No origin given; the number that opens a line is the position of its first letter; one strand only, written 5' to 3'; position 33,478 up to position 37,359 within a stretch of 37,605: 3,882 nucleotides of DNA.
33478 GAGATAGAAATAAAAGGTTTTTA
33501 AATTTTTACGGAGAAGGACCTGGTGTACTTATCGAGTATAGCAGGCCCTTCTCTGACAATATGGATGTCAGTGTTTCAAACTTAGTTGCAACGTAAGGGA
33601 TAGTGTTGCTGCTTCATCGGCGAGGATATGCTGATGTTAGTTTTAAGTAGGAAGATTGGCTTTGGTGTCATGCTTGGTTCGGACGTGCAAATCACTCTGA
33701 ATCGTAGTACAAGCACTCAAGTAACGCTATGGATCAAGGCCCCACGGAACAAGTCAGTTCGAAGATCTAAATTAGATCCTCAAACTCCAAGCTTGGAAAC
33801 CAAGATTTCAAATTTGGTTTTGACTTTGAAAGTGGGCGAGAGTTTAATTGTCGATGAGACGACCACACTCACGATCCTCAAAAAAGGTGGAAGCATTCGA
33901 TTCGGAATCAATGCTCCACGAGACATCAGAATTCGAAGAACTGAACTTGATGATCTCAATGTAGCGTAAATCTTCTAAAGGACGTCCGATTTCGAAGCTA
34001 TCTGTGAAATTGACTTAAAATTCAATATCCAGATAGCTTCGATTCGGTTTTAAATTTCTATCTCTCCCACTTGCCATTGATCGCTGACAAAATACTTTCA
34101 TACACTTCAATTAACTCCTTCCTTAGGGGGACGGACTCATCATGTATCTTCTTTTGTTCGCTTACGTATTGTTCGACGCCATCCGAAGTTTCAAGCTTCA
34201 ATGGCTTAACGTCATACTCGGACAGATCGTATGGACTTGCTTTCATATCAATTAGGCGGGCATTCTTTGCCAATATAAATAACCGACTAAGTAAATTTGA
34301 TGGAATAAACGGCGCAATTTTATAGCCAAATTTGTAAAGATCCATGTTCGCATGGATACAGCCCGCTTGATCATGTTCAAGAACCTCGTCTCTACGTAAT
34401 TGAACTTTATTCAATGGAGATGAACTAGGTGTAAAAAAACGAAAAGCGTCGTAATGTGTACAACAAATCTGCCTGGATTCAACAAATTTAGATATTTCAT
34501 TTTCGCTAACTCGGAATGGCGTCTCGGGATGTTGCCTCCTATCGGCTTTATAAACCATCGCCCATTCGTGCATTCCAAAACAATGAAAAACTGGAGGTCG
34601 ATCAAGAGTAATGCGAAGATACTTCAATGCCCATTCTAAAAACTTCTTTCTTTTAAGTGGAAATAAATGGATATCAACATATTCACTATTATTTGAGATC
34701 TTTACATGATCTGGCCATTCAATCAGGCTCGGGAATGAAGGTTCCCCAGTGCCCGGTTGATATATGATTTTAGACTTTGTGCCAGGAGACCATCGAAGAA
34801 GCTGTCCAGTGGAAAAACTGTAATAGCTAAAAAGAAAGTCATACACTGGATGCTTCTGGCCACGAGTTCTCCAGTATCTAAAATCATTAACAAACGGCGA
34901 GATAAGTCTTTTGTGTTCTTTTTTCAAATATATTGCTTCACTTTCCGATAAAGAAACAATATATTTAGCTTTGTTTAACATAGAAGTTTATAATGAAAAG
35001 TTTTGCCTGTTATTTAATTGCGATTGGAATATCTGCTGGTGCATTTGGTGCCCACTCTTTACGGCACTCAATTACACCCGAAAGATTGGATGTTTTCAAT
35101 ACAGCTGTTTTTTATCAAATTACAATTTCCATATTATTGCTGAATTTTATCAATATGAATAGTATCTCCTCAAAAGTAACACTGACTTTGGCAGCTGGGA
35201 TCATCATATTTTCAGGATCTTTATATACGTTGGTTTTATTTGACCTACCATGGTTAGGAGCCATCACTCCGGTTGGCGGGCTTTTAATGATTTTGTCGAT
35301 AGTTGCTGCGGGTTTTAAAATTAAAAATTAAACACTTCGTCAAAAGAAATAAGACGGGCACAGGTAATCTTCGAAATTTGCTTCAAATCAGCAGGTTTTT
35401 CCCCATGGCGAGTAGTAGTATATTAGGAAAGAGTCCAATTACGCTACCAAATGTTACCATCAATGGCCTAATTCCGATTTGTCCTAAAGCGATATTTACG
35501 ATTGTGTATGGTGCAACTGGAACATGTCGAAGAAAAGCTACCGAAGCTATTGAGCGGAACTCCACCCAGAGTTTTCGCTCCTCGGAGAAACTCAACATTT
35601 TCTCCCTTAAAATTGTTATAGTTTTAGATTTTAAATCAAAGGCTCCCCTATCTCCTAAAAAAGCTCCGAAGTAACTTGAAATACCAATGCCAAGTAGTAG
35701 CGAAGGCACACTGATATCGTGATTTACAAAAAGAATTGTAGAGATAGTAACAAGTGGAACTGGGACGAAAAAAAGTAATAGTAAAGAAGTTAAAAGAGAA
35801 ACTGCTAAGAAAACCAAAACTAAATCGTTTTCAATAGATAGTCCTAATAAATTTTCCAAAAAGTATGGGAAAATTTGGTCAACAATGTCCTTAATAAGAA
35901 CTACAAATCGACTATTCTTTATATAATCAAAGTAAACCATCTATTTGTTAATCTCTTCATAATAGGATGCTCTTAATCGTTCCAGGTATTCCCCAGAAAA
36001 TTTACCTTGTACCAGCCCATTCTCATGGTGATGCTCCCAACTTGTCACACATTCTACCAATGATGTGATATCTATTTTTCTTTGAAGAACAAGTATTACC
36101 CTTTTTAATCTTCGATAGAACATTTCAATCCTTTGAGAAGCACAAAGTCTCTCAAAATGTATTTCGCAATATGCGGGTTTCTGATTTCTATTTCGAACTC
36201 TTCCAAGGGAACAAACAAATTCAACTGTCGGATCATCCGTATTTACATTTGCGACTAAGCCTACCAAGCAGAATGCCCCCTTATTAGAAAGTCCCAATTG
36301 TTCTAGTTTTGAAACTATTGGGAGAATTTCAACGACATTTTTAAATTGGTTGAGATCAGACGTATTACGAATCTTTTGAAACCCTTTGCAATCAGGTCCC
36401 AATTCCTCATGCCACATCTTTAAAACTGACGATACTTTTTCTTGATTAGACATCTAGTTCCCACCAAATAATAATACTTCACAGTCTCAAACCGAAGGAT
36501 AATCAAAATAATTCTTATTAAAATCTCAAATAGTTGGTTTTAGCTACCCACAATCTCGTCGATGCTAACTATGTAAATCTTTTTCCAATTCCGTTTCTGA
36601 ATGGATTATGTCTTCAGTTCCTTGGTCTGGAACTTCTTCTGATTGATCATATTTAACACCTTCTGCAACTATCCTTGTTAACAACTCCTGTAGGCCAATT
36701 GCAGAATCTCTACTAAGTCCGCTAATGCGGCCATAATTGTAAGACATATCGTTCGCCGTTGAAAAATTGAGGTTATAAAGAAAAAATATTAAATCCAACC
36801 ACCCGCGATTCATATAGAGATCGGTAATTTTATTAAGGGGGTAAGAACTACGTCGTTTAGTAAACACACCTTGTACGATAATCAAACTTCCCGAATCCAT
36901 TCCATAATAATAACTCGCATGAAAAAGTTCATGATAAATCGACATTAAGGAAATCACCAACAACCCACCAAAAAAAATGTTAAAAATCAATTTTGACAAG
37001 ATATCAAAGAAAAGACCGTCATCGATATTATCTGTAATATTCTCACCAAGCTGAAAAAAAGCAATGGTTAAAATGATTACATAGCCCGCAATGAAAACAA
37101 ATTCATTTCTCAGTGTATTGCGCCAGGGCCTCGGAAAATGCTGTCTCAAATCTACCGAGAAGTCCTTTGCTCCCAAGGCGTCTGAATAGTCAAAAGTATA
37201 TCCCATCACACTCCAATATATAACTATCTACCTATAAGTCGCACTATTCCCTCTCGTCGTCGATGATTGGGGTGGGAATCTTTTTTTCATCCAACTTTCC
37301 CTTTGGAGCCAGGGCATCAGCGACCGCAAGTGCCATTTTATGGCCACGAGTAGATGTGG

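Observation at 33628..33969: Natural single-chain tandem CsrA: two CsrA folds fused in one polypeptide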

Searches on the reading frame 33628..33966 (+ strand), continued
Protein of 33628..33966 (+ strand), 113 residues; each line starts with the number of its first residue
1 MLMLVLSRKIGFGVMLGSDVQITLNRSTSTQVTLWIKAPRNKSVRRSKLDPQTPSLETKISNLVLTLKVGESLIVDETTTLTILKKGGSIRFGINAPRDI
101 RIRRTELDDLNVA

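Call 71: search_protein_families(library=pfam, proteins=[P0011, P0005, P0010, P0030, P0050, P0063, P0037, P0055, P0068, P0051], max_evalue=0.001)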
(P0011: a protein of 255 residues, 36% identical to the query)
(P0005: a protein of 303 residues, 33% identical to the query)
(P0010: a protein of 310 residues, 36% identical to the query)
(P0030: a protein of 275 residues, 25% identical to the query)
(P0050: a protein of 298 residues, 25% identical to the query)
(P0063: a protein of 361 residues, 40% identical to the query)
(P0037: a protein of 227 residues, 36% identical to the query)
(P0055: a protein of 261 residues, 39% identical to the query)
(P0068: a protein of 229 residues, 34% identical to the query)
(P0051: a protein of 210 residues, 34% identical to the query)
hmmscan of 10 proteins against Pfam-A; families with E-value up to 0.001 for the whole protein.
P0011 (255 aa): 2 families
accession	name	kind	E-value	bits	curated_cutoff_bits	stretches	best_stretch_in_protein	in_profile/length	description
PF02599.21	CsrA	-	2.3e-36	123.9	27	2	175-228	1-52/53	Global regulator protein family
PF00366.26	Ribosomal_S17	-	9.4e-19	67.7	25.9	1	38-98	9-68/68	Ribosomal protein S17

P0005 (303 aa): 1 family
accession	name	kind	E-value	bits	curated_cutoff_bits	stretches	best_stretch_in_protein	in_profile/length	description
PF02599.21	CsrA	-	9.3e-48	160.4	27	4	85-131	2-47/53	Global regulator protein family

P0010 (310 aa): 1 family
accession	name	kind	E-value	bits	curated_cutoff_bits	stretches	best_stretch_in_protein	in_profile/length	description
PF02599.21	CsrA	-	2.2e-48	162.5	27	4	1-50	1-50/53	Global regulator protein family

P0030 (275 aa): 1 family
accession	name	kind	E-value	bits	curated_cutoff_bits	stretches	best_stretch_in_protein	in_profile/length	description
PF02599.21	CsrA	-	2.1e-44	149.7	27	4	1-50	1-50/53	Global regulator protein family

P0050 (298 aa): 1 family
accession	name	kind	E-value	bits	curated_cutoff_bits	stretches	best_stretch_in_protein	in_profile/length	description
PF02599.21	CsrA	-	2.2e-28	98.4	27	2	53-102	3-50/53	Global regulator protein family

P0063 (361 aa): 2 families
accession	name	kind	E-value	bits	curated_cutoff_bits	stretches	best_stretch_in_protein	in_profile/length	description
PF02599.21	CsrA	-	4.6e-35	119.8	27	2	75-124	2-51/53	Global regulator protein family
PF13490.11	zf-HC2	-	2.1e-05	24.9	22.2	0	312-333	6-27/35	Putative zinc-finger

P0037 (227 aa): 1 family
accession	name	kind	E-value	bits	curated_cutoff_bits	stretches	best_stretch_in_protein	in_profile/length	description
PF02599.21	CsrA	-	1.4e-32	111.9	27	2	49-95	2-48/53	Global regulator protein family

P0055 (261 aa): 1 family
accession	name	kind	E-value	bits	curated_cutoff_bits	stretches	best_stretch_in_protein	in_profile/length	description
PF02599.21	CsrA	-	1.8e-31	108.3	27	2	108-156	1-46/53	Global regulator protein family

P0068 (229 aa): 1 family
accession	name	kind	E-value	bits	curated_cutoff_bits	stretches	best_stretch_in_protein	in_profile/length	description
PF02599.21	CsrA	-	8.4e-28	96.5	27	2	70-118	2-50/53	Global regulator protein family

P0051 (210 aa): 1 family
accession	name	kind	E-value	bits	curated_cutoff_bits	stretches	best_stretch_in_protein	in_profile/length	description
PF02599.21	CsrA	-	1.6e-32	111.6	27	2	1-48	1-48/53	Global regulator protein family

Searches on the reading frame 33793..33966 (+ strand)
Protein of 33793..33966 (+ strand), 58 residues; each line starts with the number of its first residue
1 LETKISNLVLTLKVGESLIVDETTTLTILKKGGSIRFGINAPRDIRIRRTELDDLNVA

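Call 3: search_protein_families(library=pfam, proteins=[window:33793-33966:+], max_evalue=10)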
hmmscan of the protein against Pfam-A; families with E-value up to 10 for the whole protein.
seq(58 aa): 1 family
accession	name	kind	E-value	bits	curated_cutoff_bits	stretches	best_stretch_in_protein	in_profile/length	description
PF02599.21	CsrA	-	5.3e-11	42.8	27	1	8-52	2-47/53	Global regulator protein family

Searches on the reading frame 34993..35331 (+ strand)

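Call 45: search_protein_families(library=pfam, proteins=[window:34993-35331:+], max_evalue=0.001)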
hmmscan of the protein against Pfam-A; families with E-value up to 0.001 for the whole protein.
window:34993-35331:+ (112 aa): 1 family
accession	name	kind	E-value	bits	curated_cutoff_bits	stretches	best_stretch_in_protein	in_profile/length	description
PF04241.20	DUF423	-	3.7e-20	72.4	25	1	15-96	1-86/86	Protein of unknown function (DUF423)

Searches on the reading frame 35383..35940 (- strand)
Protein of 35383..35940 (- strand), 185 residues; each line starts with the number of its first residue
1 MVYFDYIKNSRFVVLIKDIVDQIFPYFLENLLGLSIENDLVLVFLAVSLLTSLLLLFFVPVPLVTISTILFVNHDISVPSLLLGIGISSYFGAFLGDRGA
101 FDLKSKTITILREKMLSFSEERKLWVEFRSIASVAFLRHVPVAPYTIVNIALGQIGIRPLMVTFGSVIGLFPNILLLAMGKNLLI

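Call 45: search_protein_families(library=pfam, proteins=[window:35383-35940:-], max_evalue=0.001)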
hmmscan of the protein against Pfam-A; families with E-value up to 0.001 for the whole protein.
window:35383-35940:- (185 aa): 1 family
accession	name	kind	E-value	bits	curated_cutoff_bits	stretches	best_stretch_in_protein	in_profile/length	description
PF09335.16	VTT_dom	-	4e-08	34.2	33.9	1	85-179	19-119/123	VTT domain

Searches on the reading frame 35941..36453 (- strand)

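Call 45: search_protein_families(library=pfam, proteins=[window:35941-36453:-], max_evalue=0.001)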
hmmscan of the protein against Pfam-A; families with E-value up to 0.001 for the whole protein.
window:35941-36453:- (170 aa): 1 family
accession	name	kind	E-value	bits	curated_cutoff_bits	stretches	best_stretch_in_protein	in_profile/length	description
PF09485.15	CRISPR_Cse2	-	5.2e-05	24.1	24.6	1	65-144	45-124/137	CRISPR-associated protein Cse2 (CRISPR_cse2)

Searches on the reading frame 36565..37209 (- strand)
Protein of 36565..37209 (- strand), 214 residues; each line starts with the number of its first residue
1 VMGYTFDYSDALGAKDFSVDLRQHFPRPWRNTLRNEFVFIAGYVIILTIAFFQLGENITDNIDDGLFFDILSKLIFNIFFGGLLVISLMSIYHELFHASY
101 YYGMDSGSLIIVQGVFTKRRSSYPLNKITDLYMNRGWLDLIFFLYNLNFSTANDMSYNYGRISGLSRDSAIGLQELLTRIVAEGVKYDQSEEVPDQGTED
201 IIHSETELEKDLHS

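Call 45: search_protein_families(library=pfam, proteins=[window:36565-37209:-], max_evalue=0.001)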
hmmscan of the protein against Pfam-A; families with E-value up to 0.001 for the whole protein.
window:36565-37209:- (214 aa): 1 family
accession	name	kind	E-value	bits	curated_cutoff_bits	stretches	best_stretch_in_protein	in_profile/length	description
PF03703.20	bPH_2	-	7.7e-07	29.7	22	1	102-176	6-77/78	Bacterial PH domain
